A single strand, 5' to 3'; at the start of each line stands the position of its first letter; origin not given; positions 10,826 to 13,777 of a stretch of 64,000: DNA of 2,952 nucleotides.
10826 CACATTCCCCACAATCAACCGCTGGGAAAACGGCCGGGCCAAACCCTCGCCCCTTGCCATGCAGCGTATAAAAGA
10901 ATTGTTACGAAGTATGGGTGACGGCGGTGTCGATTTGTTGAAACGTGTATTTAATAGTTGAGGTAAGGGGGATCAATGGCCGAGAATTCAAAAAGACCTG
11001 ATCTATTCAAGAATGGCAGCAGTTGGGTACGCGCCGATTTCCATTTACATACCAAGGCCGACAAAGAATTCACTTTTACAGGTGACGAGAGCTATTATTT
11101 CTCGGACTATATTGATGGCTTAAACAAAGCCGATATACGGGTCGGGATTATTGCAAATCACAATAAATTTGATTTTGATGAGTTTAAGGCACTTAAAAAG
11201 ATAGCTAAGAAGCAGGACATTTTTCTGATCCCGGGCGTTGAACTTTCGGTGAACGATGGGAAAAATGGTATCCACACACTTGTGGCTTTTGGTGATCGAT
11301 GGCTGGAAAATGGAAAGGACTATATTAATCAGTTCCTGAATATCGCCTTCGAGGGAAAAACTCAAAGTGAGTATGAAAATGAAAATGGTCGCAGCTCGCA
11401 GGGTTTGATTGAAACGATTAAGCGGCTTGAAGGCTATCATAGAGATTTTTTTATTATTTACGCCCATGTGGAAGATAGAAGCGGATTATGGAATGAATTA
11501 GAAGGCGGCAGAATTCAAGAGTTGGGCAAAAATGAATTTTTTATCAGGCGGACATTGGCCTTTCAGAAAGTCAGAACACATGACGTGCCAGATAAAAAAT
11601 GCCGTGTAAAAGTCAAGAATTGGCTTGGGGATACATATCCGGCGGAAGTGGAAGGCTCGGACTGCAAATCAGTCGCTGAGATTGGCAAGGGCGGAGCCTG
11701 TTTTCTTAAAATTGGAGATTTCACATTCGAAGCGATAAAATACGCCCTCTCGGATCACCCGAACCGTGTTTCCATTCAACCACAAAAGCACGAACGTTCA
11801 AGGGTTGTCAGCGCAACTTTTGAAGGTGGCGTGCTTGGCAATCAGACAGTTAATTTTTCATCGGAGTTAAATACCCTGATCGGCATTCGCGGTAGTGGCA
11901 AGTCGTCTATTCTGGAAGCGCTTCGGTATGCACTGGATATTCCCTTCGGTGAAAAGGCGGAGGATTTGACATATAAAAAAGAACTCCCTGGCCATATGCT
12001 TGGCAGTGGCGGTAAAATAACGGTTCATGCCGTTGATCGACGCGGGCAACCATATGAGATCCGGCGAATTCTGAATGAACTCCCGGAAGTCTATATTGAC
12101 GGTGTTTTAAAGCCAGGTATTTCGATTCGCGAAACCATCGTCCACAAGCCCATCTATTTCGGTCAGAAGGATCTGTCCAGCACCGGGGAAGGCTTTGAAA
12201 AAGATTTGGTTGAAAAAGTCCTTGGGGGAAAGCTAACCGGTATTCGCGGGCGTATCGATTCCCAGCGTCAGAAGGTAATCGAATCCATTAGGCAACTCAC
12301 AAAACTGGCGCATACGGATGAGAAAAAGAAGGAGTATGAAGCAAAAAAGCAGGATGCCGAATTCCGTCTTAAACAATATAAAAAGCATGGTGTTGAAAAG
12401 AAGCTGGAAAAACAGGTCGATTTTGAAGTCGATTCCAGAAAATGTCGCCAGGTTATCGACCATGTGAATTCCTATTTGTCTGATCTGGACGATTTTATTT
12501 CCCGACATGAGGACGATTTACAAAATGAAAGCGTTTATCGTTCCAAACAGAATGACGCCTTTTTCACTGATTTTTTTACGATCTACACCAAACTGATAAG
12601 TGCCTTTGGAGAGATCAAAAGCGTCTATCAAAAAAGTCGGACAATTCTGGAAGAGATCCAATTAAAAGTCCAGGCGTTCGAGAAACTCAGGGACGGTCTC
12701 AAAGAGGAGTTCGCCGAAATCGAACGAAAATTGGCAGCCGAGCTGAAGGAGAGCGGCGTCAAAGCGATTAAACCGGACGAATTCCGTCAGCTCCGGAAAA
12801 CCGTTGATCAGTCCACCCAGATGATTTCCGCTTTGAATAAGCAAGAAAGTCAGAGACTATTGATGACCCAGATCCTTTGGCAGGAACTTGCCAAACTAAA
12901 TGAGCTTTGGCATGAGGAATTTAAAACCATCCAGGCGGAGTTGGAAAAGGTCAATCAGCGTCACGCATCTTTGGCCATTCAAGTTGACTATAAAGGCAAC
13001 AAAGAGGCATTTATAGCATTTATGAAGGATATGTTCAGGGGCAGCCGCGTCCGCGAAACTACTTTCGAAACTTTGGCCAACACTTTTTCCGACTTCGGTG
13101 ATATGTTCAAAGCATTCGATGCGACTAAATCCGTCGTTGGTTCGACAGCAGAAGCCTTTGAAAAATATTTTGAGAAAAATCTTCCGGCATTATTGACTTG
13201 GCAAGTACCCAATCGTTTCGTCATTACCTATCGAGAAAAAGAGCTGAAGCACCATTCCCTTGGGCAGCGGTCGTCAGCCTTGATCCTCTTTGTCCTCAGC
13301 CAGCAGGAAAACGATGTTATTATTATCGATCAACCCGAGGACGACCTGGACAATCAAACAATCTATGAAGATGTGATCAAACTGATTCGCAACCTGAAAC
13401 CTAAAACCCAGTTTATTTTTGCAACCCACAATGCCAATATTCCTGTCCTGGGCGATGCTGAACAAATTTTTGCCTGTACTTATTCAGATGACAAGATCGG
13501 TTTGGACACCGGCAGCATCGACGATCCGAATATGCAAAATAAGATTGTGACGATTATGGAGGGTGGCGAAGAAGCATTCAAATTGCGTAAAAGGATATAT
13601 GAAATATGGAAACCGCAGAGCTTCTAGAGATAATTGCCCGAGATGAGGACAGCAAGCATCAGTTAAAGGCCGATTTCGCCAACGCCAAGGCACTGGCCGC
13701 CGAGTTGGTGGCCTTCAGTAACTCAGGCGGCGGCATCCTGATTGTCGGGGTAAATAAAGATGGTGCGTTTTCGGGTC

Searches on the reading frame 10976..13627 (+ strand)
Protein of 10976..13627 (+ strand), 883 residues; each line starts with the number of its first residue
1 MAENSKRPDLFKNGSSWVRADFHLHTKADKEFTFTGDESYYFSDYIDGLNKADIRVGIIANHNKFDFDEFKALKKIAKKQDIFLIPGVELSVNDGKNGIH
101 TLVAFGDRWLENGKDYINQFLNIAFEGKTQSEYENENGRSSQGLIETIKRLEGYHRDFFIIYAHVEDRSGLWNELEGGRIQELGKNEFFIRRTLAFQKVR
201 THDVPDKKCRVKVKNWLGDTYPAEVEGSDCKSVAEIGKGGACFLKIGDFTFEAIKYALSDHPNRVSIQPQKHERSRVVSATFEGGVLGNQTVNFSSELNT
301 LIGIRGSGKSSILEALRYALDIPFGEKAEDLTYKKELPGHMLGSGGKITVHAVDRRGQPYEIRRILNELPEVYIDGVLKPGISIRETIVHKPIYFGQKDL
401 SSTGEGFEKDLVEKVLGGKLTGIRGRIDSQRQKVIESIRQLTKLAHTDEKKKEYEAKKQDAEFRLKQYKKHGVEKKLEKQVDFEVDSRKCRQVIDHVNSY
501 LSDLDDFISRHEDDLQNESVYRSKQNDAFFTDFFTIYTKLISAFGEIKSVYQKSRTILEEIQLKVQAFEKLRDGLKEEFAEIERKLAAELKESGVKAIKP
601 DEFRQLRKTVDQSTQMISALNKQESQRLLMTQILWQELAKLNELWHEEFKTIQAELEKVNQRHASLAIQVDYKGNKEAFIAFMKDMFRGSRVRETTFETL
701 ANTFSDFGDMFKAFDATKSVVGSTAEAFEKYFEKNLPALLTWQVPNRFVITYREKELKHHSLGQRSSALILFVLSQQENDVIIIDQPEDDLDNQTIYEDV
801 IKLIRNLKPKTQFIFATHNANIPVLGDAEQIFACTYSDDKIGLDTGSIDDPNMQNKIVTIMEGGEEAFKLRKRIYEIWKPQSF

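Call 18: search_protein_families(library=pfam, proteins=[window:10976-13627:+], max_evalue=0.001)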
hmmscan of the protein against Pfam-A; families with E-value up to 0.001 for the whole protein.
window:10976-13627:+ (883 aa): 3 families
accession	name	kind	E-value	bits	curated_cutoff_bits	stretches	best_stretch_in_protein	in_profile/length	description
PF13304.12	AAA_21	-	1.2e-11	45.6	27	1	600-822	113-302/304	AAA domain, putative AbiEii toxin, Type IV TA system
PF02463.25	SMC_N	-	1.9e-07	31.2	40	1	290-321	18-49/220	RecF/RecN/SMC N terminal domain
PF13175.12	AAA_15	-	0.00091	19.4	32.1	0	290-822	17-373/374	AAA ATPase domain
